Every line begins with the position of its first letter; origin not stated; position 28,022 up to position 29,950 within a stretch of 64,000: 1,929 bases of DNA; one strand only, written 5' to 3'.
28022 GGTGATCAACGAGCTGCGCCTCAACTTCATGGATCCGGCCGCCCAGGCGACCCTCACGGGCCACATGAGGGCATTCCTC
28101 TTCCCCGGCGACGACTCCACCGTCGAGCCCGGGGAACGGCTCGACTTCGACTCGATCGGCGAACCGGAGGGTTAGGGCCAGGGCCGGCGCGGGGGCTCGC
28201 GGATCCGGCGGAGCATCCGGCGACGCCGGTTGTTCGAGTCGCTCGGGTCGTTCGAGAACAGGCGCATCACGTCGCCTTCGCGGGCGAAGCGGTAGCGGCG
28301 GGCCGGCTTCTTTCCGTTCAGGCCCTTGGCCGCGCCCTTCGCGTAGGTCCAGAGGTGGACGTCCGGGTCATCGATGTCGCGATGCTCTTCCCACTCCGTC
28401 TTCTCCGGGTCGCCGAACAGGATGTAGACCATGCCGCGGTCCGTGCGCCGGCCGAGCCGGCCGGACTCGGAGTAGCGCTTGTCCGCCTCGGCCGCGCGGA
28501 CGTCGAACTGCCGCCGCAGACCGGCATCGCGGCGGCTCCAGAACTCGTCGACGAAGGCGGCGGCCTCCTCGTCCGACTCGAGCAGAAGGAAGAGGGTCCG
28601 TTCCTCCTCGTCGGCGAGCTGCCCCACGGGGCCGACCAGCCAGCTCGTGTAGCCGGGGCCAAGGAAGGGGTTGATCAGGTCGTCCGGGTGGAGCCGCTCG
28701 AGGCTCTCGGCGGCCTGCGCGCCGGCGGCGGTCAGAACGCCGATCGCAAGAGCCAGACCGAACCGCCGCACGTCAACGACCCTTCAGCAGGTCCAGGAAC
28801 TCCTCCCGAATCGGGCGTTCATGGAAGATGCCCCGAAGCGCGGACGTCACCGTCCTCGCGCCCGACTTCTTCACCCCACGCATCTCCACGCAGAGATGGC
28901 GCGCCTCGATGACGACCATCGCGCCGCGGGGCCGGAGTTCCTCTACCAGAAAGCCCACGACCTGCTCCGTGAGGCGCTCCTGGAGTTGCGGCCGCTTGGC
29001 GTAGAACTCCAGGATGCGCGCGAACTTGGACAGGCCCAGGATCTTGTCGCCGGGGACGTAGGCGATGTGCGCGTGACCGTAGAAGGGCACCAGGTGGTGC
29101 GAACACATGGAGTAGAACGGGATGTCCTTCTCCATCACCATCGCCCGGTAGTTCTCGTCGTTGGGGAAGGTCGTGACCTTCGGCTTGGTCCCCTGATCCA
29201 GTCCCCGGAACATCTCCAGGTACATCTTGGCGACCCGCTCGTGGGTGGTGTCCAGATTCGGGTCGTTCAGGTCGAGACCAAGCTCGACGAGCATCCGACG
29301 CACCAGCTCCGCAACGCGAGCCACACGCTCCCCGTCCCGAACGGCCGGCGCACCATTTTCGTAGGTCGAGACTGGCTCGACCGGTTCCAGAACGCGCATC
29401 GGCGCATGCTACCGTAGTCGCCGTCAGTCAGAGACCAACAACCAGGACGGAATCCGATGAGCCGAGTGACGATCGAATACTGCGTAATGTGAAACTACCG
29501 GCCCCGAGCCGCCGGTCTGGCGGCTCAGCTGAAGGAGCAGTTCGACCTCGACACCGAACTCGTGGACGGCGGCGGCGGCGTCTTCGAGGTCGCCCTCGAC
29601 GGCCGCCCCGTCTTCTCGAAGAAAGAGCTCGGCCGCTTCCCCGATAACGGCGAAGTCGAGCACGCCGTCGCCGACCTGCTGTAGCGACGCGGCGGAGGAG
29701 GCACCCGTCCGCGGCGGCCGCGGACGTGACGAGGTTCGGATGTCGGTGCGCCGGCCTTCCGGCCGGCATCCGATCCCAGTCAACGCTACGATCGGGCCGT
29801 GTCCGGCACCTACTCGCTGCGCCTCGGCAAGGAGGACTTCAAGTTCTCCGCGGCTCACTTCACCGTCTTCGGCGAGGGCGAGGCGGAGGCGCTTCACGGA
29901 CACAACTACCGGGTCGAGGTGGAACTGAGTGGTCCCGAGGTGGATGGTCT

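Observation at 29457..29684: Hidden SelW-like selenoprotein gene with in-frame UGA and SECIS-like hairpin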

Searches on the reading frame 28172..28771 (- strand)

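Call 51: search_protein_families(library=pfam, proteins=[window:28172-28771:-], max_evalue=0.001)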
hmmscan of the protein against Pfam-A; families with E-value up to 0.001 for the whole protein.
window:28172-28771:- (199 aa): 1 family
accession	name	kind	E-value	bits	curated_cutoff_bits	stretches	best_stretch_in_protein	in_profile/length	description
PF20094.4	GWxTD_dom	-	2.6e-07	31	26.9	1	65-145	50-128/172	GWxTD domain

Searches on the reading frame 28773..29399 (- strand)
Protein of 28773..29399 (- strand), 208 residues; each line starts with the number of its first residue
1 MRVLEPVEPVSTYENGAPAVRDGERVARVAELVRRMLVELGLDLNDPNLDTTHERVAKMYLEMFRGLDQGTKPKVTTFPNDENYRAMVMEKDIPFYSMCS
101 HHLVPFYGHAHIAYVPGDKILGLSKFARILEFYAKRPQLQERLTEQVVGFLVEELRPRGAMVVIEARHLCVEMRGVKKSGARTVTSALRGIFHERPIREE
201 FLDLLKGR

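Call 51: search_protein_families(library=pfam, proteins=[window:28773-29399:-], max_evalue=0.001)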
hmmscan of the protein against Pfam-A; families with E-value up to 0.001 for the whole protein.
window:28773-29399:- (208 aa): 1 family
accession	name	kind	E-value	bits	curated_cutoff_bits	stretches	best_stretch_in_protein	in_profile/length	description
PF01227.27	GTP_cyclohydroI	-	1.3e-63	214.1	27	1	31-205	3-178/179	GTP cyclohydrolase I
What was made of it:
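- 28773..29399 (-): Context: divergently transcribed GTP cyclohydrolase I (folE). Pfam PF01227 E=1.3e-63 (call 51).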

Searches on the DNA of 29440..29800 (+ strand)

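Call 55: search_rna_families(source=window, start=29440, end=29800, threshold=evalue, max_evalue=10)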
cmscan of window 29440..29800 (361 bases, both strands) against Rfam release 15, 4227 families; matches with E-value up to 10: 9.
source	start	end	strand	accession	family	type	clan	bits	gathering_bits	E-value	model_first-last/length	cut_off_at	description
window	29628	29693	+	RF01720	Pseudomon-Rho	Cis-reg;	-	22.7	45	0.26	1-102/102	no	Pseudomon-Rho RNA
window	29445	29614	-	RF02571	Mcr7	Gene; sRNA;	-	22.2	380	0.0014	1-351/351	no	mcr7 sRNA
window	29704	29733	+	RF02163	sR-tMet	Gene; snRNA; snoRNA; CD-box;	-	19.6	50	0.46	22-53/72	no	Small nucleolar RNA sR-tMet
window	29620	29676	+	RF01119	sR32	Gene; snRNA; snoRNA; CD-box;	-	16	40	0.047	1-57/57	no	Small nucleolar RNA sR32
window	29640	29698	+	RF01276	sR53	Gene; snRNA; snoRNA; CD-box;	-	13.8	49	0.69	1-60/60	no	Small nucleolar RNA sR53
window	29567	29675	+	RF04114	MIR4374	Gene; miRNA;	-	13.4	105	6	1-119/119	no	MIR4374 microRNA precursor family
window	29568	29676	-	RF04114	MIR4374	Gene; miRNA;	-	13.4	105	6.3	1-119/119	no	MIR4374 microRNA precursor family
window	29486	29546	-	RF01390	isrG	Gene; sRNA;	-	12.8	100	0.22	1-279/279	no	isrG Hfq binding RNA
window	29503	29614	-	RF02691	BTH_s19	Gene; sRNA;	-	10.6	153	2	100-216/224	no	Burkholderia sRNA 19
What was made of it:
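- Tried and rejected: A permissive search of 29440-29800 returned only sub-threshold, irrelevant matches (call 55).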

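Call 59: build_rna_model(alignment_id=A3, structure=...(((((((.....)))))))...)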
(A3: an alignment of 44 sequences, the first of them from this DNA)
Model R1 built from alignment A3 (44 sequences, 25 columns); structure: as given.
model positions 25; base pairs 7; branch points 0; effective number of sequences 44; information 1.165 bits per position. Calibrated on 0.2 Mb of random sequence (short: E-values are rough).
structure used (alignment columns):
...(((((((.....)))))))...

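Call 60: search_with_rna_model(model_id=R1, sources=[window, L105, L006, L007, L010, L015, L016, L044], max_evalue=10, show_alignments=0)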
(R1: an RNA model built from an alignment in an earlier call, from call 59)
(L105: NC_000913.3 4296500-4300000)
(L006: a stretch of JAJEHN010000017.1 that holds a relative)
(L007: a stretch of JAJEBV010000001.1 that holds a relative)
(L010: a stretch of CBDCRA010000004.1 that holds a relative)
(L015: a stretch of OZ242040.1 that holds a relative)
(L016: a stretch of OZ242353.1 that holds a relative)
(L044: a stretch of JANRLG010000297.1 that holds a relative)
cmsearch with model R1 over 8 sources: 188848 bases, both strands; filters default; matches with E-value up to 10: 74.
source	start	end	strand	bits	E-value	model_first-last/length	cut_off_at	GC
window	29504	29528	+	36.7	2.8e-05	1-25/25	no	0.8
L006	10048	10072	+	36.7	2.8e-05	1-25/25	no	0.8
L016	10048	10072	+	36.7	2.8e-05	1-25/25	no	0.8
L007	10048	10072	+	35.3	5.6e-05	1-25/25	no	0.76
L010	10048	10072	+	35.3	5.6e-05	1-25/25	no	0.76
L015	10048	10072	+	35.3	5.6e-05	1-25/25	no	0.76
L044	10045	10069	+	29.2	0.0012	1-25/25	no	0.76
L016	2180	2229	+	20.2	0.11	1-25/25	no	0.78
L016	9023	9044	-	20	0.12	1-25/25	no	0.82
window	35880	35901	-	19.7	0.15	1-25/25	no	0.86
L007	10048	10072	-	18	0.35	1-25/25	no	0.76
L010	10048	10072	-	18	0.35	1-25/25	no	0.76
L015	10048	10072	-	18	0.35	1-25/25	no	0.76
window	7715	7749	-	17.7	0.41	1-25/25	no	0.83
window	38467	38499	-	17.2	0.52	1-25/25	no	0.85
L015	8353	8379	+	16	0.93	1-25/25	no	0.89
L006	12170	12188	+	14.9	1.7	4-22/25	no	0.89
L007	12153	12171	+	14.9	1.7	4-22/25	no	0.89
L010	14849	14867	+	14.9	1.7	4-22/25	no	0.89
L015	12612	12630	+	14.9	1.7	4-22/25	no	0.89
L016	14966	14984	+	14.9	1.7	4-22/25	no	0.89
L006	1950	1971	-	14.7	1.8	1-25/25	no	0.73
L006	13934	13956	-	14.6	1.9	1-25/25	no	0.78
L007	13917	13939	-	14.6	1.9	1-25/25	no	0.78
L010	16628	16650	-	14.6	1.9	1-25/25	no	0.78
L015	14376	14398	-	14.6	1.9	1-25/25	no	0.78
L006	11462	11488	-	14.5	2.1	1-25/25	no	0.78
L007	11463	11489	-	14.5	2.1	1-25/25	no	0.78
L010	14147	14173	-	14.5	2.1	1-25/25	no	0.78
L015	11916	11942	-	14.5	2.1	1-25/25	no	0.78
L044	19072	19094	-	13.9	2.7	1-25/25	no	0.74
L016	14236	14271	+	13.9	2.8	1-25/25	no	0.83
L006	19027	19059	-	13.7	3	1-25/25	no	0.88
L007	19011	19043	-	13.7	3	1-25/25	no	0.88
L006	17897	17926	-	13.5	3.3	1-25/25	no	0.77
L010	2249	2272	+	13.4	3.6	4-24/25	no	0.83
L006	566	592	-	13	4.3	1-25/25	no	0.74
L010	562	588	-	13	4.3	1-25/25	no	0.74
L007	13584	13607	-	12.8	4.8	1-25/25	no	0.83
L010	16295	16318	-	12.8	4.8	1-25/25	no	0.83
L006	8475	8501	+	12.7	4.9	1-25/25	no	0.93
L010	8471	8497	+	12.7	4.9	1-25/25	no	0.93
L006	17046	17069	-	12.6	5.2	1-25/25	no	0.67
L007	17029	17052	-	12.6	5.2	1-25/25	no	0.67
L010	19740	19763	-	12.6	5.2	1-25/25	no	0.67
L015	17488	17511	-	12.6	5.2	1-25/25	no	0.67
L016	19962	19985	-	12.6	5.2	1-25/25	no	0.67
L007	3795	3814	+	12.6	5.3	1-25/25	no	0.9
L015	15620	15663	+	12.2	6.5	1-25/25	no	0.84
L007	8464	8490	+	12.1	6.6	1-25/25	no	0.93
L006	19221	19256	-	12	7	1-25/25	no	0.75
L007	19205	19240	-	12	7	1-25/25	no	0.75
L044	14811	14835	+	11.7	8.2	1-25/25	no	0.88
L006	10048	10072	-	11.7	8.5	1-25/25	no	0.8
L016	10048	10072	-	11.7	8.5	1-25/25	no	0.8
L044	770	816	+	11.7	8.5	1-25/25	no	0.7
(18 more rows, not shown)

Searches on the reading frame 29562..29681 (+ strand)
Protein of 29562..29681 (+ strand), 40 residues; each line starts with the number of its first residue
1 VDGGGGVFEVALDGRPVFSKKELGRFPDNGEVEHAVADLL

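Call 4: search_protein_families(library=pfam, proteins=[window:29562-29681:+], max_evalue=1)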
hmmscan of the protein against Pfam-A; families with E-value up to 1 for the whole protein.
seq(40 aa): 1 family
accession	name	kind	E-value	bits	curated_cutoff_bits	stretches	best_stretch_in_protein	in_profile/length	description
PF10262.15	Rdx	-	8.3e-08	32.8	22.6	1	4-37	40-73/74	Rdx family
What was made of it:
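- The 40-aa ORF alone matches only profile positions 40-73 (call 4). The 40-aa fragment alone still passes the Pfam cutoff (32.8 bits, call 4).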
